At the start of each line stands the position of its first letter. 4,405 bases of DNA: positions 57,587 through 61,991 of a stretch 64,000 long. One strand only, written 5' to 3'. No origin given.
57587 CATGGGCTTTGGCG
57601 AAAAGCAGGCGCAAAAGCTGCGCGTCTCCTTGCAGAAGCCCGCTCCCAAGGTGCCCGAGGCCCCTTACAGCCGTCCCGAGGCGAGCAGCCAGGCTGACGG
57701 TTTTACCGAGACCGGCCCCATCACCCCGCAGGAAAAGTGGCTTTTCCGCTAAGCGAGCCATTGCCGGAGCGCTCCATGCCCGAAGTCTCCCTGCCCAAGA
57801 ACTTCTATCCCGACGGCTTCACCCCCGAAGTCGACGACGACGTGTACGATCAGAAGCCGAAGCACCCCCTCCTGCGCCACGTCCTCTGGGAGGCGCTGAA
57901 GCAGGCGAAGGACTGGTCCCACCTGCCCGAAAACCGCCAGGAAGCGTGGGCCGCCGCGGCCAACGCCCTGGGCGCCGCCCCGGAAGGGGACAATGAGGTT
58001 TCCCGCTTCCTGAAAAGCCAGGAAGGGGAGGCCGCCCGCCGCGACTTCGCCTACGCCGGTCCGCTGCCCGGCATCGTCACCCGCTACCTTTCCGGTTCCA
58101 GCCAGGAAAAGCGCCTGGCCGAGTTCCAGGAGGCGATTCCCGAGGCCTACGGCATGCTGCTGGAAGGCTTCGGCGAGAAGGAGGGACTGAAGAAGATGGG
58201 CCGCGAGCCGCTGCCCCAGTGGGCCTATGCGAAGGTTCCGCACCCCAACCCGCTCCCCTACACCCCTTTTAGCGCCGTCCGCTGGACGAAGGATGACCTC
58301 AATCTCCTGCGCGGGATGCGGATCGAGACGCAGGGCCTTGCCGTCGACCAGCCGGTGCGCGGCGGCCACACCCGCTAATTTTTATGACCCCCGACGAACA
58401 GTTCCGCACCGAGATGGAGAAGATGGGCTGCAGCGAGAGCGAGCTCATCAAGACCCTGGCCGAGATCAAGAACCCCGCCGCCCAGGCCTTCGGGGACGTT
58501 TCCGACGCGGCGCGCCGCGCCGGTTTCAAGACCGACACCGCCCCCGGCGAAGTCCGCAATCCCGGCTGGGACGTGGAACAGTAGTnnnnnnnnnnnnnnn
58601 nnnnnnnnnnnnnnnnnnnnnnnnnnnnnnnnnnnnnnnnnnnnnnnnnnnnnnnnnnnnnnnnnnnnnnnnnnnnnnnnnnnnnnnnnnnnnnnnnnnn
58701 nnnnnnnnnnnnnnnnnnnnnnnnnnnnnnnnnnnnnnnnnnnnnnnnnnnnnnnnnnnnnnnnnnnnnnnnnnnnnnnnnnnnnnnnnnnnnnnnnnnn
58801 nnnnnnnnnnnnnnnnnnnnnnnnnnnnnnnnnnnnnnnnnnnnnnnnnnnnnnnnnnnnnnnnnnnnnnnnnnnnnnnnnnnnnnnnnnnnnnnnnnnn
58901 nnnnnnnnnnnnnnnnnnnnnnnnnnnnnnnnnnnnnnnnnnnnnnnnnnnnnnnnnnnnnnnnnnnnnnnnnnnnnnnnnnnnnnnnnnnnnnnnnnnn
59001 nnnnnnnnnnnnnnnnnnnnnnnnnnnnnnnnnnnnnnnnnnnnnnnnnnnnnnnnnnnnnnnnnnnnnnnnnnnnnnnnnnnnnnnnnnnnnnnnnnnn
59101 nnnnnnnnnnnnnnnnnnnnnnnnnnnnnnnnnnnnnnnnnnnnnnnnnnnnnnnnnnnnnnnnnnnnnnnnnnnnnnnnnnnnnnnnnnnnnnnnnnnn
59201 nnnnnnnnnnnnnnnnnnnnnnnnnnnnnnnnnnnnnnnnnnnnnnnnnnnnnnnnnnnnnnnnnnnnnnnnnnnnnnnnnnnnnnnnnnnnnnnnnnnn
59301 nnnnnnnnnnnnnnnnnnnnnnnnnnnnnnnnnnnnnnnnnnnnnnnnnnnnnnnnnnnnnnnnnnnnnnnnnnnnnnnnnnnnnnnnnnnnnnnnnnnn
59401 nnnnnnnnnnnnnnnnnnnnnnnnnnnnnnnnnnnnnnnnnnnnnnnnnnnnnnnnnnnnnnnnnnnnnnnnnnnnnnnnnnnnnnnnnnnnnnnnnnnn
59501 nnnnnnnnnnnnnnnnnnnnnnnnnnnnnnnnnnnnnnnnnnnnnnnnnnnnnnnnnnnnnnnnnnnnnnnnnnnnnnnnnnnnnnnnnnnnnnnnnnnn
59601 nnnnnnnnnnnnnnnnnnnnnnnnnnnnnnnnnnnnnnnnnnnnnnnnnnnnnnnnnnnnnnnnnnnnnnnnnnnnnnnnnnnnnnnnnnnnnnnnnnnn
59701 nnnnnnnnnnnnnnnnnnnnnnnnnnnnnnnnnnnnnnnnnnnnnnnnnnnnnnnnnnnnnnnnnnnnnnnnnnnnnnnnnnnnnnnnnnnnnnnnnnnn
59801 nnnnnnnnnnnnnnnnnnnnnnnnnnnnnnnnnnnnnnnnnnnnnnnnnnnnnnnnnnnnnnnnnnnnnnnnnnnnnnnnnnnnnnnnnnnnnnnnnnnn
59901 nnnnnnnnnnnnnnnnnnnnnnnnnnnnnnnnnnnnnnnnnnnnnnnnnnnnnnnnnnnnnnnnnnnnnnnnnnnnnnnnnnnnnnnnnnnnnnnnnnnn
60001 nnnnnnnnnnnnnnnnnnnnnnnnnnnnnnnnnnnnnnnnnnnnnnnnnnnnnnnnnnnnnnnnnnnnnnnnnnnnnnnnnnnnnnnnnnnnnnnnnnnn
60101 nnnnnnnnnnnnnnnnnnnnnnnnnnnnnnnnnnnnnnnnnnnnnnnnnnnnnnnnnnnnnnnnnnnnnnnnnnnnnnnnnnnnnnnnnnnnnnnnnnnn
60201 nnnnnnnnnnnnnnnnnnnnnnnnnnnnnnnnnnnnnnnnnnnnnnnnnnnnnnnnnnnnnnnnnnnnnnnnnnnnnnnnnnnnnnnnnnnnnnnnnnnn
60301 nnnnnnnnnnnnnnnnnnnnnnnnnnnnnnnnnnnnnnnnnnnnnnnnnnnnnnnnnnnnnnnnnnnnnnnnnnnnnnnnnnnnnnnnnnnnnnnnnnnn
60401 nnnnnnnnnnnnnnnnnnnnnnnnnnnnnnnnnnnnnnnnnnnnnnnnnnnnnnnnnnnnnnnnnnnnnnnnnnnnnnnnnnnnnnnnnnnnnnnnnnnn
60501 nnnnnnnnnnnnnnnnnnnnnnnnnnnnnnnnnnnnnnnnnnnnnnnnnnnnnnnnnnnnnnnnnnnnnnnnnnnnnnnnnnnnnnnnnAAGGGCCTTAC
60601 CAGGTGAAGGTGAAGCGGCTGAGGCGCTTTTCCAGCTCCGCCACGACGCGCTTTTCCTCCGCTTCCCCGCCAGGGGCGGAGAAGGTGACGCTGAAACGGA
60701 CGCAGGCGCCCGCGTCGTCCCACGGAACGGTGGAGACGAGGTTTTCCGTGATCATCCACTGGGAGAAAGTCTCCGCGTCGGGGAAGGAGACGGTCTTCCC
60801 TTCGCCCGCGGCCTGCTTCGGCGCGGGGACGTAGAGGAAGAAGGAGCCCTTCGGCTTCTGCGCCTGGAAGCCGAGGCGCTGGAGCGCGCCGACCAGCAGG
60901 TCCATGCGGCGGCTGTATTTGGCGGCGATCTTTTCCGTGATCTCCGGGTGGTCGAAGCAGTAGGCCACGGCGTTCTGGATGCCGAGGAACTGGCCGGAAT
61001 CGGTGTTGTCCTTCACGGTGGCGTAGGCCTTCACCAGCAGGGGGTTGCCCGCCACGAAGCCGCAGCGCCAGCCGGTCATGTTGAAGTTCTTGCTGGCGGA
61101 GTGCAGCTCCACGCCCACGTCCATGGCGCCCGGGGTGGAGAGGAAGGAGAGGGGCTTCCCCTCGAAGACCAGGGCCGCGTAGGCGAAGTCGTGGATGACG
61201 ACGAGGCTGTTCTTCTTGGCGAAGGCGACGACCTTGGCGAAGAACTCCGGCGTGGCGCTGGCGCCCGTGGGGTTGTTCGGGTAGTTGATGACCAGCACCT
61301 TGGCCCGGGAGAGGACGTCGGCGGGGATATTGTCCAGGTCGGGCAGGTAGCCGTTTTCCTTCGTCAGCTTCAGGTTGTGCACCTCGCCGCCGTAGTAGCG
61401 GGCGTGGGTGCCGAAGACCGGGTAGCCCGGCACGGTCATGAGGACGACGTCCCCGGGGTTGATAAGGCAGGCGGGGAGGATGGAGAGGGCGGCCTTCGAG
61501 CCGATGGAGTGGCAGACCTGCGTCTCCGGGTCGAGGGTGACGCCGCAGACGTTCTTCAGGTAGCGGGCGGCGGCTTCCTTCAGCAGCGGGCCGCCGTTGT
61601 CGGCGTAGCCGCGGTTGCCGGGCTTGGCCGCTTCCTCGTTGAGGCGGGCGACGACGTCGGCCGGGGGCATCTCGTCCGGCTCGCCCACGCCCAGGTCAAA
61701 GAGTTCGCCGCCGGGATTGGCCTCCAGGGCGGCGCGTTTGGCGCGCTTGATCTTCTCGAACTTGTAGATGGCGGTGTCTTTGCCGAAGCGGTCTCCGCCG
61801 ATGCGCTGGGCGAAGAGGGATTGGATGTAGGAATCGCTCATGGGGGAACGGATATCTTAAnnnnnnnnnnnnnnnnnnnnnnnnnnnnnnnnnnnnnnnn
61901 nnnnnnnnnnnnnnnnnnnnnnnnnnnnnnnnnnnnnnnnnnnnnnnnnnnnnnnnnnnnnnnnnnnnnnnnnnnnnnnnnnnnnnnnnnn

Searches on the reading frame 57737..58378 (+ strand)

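Call 31: search_protein_families(library=pfam, proteins=[window:57737-58378:+], max_evalue=0.00001)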
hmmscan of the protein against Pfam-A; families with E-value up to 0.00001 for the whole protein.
window:57737-58378:+ (213 aa): 0 families

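Call 76: search_protein_families(library=pfam, proteins=[window:57737-58375:+], max_evalue=1)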
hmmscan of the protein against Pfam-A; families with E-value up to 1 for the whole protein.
window:57737-58375:+ (213 aa): 0 families

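Call 77: search_protein_families(library=ncbifam, proteins=[window:57737-58375:+], max_evalue=0.01)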
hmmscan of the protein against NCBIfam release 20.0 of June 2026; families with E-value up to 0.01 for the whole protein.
window:57737-58375:+ (213 aa): 0 families

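Call 91: search_protein_families(library=phrogs, proteins=[window:57737-58375:+], max_evalue=0.01)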
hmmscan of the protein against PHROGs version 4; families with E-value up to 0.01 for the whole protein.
window:57737-58375:+ (213 aa): 0 families

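Call 92: search_protein_families(library=padloc, proteins=[window:57737-58375:+], max_evalue=0.01)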
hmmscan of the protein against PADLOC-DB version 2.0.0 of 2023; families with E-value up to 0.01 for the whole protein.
window:57737-58375:+ (213 aa): 1 family
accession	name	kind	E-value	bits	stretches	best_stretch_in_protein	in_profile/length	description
PDLC01161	CARF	-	0.0045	13.5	1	32-104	155-220/635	CARF fused to a diverged HEPN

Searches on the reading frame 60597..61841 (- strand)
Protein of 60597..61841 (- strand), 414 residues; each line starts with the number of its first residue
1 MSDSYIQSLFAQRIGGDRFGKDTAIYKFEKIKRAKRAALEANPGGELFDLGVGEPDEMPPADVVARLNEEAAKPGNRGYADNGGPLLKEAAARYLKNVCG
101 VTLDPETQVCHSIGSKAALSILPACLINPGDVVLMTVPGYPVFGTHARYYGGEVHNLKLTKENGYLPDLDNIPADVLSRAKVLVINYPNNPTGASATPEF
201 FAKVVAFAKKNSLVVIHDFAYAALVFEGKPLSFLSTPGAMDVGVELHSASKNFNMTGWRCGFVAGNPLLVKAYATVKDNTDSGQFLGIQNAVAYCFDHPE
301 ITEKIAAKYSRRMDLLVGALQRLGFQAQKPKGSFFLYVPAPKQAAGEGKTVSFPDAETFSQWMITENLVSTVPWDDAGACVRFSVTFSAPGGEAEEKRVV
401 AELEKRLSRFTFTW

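Call 31: search_protein_families(library=pfam, proteins=[window:60597-61841:-], max_evalue=0.00001)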
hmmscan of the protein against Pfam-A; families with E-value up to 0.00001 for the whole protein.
window:60597-61841:- (414 aa): 1 family
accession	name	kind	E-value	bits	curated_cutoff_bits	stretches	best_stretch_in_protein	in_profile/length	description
PF00155.27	Aminotran_1_2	-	2.7e-54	185.2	19.7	1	47-386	3-345/361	Aminotransferase class I and II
